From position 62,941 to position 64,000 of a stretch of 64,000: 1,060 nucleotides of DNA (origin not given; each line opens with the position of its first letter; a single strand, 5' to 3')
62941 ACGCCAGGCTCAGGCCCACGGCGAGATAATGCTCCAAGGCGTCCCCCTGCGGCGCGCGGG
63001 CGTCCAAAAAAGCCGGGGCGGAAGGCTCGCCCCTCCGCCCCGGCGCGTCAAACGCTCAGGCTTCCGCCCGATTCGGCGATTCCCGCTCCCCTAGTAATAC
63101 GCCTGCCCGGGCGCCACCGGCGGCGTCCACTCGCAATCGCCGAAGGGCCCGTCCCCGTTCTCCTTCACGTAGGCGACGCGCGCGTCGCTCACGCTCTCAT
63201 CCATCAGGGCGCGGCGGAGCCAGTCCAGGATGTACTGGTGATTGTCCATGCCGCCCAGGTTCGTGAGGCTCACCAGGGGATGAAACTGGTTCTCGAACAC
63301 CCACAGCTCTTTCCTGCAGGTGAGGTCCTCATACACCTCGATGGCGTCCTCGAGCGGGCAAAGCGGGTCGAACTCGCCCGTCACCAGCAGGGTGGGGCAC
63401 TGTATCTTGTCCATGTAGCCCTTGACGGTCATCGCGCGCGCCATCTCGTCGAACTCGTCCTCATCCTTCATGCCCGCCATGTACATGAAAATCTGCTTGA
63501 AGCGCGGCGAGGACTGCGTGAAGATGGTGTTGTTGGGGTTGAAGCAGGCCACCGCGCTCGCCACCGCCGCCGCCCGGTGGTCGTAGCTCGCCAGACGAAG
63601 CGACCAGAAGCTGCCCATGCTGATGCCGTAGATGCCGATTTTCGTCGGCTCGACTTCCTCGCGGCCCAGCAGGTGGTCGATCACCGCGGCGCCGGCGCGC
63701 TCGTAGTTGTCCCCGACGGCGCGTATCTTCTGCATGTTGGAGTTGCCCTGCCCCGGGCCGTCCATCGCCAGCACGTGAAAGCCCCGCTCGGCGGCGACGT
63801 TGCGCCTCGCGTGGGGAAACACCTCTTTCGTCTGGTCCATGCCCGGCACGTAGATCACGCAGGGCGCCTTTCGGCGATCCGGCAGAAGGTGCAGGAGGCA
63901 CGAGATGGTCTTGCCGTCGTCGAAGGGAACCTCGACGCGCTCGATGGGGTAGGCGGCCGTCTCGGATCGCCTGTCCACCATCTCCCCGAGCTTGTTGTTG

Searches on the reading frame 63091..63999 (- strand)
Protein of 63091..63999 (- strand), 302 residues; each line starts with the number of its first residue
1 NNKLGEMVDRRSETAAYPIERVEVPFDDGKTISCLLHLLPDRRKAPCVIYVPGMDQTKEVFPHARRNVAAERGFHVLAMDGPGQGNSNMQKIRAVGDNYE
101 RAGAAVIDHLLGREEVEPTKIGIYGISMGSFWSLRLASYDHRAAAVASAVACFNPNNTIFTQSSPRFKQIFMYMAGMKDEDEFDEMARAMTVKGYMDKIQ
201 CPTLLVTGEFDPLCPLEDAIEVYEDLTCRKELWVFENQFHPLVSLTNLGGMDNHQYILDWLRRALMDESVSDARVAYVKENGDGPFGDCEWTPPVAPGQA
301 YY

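Call 77: search_protein_families(library=pfam, proteins=[window:63091-63999:-], max_evalue=0.0001)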
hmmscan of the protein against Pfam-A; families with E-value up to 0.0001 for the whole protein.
window:63091-63999:- (302 aa): 7 families
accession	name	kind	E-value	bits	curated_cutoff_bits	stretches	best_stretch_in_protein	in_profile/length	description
PF12146.15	Hydrolase_4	-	2.6e-14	53.5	27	1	47-170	6-125/239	Serine aminopeptidase, S33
PF00326.27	Peptidase_S9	-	3.4e-12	46.7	22.6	1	65-265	6-210/213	Prolyl oligopeptidase family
PF02129.25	Peptidase_S15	-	8.2e-12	45.8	23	1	62-162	46-140/262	X-Pro dipeptidyl-peptidase (S15 family)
PF06500.17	FrsA-like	-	2.4e-10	40.2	22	1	13-219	162-374/414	Esterase FrsA-like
PF00561.26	Abhydrolase_1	-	2.6e-10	40.8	25.8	1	48-187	3-137/245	alpha/beta hydrolase fold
PF05448.18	AXE1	-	8.1e-07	28.5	21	0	113-241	170-304/321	Acetyl xylan esterase (AXE1)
PF12697.13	Abhydrolase_6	-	5.8e-06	27.6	26.3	1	48-169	1-107/217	Alpha/beta hydrolase family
